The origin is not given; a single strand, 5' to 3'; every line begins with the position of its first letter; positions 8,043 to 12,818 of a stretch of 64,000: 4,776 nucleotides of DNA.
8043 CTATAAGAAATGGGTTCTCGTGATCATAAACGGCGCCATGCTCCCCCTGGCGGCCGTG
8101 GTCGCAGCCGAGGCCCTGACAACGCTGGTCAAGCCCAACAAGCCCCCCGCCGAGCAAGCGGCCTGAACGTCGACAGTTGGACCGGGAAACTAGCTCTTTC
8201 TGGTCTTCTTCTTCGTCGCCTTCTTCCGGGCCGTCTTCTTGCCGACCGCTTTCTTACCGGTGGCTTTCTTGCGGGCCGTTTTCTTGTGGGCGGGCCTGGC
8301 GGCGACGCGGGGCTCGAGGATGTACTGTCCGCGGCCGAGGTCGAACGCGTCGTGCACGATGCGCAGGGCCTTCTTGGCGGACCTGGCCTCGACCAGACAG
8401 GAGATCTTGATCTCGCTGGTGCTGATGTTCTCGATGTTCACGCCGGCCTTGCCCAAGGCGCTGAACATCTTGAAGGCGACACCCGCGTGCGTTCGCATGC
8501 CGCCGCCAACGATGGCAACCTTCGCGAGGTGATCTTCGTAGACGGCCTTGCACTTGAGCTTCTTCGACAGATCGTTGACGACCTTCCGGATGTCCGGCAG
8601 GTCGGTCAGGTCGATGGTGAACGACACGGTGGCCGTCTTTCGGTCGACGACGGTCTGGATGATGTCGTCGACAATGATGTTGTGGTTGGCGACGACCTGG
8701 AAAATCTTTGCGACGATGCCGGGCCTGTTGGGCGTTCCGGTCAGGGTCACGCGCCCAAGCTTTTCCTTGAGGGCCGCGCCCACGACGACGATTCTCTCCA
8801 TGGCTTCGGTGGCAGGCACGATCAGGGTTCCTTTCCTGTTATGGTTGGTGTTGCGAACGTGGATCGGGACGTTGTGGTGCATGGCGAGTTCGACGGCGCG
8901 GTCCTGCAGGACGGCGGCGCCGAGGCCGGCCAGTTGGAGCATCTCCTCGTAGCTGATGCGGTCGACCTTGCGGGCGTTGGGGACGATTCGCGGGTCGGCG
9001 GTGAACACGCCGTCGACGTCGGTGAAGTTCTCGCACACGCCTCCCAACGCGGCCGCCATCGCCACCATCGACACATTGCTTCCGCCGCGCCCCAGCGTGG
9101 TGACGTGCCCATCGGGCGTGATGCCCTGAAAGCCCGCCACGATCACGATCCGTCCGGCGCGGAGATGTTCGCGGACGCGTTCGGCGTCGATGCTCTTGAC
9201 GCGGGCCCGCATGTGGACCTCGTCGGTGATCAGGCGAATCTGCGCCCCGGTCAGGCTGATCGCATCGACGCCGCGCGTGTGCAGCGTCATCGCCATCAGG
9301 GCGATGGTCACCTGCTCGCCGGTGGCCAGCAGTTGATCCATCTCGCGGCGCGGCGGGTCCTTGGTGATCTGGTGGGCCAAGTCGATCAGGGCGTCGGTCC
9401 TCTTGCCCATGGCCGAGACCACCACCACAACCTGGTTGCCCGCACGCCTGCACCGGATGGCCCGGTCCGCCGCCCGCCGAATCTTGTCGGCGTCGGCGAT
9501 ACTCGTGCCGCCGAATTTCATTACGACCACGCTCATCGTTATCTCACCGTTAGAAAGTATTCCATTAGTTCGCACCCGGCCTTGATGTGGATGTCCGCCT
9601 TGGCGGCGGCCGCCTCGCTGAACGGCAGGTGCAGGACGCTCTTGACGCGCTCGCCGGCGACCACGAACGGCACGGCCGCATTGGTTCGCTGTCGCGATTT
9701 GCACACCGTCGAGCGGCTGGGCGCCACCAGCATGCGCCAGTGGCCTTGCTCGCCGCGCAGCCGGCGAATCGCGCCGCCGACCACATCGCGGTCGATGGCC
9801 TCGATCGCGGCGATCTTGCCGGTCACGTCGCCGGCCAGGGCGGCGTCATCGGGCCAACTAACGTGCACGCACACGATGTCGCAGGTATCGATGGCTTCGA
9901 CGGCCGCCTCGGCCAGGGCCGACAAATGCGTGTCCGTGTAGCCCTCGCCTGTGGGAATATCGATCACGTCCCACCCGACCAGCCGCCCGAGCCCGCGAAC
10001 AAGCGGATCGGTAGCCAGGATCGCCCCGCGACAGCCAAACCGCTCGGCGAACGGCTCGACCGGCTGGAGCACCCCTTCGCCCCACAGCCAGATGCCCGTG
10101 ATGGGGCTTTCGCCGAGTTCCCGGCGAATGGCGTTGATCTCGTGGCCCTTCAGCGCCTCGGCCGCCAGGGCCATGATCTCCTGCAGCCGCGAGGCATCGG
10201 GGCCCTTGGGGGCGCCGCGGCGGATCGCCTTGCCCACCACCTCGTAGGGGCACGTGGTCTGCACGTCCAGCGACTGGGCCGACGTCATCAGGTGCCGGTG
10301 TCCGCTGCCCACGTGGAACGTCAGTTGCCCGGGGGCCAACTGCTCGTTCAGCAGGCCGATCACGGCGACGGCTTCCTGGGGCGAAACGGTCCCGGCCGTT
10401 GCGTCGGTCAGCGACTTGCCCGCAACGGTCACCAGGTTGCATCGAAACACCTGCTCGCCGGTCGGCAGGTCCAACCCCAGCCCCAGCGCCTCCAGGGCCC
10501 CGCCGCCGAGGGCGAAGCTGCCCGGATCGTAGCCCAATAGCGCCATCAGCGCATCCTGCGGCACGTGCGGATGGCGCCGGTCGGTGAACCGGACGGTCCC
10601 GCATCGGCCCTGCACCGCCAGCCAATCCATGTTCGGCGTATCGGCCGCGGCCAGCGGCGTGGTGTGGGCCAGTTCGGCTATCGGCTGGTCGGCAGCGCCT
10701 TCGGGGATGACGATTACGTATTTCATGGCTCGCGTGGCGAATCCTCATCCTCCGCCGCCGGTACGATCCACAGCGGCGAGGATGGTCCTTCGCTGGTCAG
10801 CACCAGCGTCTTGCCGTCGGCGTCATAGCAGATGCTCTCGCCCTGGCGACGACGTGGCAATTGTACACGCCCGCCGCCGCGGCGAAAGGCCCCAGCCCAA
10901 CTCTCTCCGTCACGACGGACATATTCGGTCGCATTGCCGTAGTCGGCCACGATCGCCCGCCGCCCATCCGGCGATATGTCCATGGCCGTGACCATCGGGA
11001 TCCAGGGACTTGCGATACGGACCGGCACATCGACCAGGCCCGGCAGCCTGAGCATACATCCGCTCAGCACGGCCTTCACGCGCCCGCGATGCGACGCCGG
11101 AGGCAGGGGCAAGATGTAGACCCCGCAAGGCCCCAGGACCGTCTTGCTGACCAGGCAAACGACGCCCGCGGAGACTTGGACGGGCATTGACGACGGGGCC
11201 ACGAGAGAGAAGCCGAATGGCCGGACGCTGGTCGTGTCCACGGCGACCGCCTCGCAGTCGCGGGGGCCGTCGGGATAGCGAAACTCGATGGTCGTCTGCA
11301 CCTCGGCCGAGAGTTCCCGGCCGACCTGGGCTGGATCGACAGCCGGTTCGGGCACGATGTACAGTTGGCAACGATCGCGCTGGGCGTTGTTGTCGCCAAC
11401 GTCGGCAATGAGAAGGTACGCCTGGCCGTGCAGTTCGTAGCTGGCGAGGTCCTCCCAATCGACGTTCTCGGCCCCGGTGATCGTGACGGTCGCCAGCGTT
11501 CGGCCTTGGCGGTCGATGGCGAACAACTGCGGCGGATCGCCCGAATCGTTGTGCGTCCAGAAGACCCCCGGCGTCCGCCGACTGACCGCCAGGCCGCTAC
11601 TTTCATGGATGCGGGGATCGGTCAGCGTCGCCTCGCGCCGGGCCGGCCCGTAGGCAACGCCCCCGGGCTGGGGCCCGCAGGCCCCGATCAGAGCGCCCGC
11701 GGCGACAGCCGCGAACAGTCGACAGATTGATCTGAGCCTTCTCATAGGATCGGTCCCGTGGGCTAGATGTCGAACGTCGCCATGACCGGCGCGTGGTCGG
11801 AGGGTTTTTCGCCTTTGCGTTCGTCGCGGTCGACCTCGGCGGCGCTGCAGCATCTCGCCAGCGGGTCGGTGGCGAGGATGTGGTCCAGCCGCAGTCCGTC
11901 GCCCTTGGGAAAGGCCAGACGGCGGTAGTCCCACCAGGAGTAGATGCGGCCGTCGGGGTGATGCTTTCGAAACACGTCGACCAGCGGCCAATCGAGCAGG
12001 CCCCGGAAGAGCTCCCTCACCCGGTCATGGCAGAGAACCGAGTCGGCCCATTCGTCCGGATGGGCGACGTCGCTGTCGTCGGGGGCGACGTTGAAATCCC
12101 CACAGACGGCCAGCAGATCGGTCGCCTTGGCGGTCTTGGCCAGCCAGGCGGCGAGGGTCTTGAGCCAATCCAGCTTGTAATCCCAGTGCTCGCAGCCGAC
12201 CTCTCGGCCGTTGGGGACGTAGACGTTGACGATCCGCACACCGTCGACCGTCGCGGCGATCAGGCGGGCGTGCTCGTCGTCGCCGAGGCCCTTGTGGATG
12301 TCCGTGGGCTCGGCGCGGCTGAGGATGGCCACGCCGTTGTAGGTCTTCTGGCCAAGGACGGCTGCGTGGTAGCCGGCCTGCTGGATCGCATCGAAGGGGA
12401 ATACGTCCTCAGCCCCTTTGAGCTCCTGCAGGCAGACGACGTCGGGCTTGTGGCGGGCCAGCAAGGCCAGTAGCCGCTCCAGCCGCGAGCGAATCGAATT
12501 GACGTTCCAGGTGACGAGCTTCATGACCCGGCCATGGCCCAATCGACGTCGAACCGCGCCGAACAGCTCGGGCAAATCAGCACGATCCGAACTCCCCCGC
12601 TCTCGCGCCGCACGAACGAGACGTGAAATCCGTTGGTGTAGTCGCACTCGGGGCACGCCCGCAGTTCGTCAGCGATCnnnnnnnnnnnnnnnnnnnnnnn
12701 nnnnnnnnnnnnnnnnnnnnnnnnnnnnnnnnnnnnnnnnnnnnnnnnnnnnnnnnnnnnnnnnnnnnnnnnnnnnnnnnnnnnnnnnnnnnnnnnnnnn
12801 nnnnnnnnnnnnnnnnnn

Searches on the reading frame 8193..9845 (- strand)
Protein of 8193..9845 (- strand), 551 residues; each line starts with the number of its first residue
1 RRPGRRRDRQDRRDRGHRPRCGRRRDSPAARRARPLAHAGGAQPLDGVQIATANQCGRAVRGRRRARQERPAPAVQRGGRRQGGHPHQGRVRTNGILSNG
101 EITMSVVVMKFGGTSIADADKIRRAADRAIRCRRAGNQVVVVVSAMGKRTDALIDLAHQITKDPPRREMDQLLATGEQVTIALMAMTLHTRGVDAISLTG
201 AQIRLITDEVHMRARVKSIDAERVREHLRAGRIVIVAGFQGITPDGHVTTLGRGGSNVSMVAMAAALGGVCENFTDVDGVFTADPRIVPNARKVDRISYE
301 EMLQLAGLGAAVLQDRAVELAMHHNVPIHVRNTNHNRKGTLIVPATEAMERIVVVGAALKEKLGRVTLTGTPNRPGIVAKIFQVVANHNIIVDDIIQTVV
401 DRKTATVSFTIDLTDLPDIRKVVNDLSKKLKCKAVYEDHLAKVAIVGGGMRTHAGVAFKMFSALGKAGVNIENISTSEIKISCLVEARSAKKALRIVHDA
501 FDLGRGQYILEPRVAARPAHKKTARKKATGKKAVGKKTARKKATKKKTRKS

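Call 24: search_protein_families(library=pfam, proteins=[window:8193-9845:-], max_evalue=0.0001)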
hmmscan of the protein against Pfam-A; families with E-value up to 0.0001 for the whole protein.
window:8193-9845:- (551 aa): 5 families
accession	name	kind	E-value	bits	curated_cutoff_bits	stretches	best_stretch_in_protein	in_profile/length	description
PF00696.33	AA_kinase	-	1.4e-51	176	24.9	1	106-332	2-234/234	Amino acid kinase family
PF22468.2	ACT_9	-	6.3e-26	90.4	27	1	443-501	1-61/61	ACT domain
PF13840.12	ACT_7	-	7e-18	64.7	27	1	436-499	2-65/65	ACT domain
PF01842.31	ACT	-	1.6e-17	63.4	27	1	369-428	5-63/66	ACT domain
PF13291.12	ACT_4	-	3.8e-06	27.9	27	1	372-428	14-71/80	ACT domain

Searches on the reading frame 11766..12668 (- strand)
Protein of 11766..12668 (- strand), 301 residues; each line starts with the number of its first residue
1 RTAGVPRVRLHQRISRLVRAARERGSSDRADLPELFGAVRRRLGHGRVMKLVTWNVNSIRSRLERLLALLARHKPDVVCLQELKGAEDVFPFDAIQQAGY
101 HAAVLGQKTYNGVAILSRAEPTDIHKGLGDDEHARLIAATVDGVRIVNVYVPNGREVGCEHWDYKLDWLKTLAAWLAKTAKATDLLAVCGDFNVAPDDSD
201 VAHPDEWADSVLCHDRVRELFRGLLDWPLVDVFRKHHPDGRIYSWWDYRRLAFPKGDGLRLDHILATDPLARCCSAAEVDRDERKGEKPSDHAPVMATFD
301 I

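Call 24: search_protein_families(library=pfam, proteins=[window:11766-12668:-], max_evalue=0.0001)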
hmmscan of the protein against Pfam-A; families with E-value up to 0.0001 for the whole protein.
window:11766-12668:- (301 aa): 1 family
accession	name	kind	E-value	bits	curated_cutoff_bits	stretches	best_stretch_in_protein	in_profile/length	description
PF03372.29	Exo_endo_phos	-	3.9e-33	115.4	24.5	1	52-292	1-225/225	Endonuclease/Exonuclease/phosphatase family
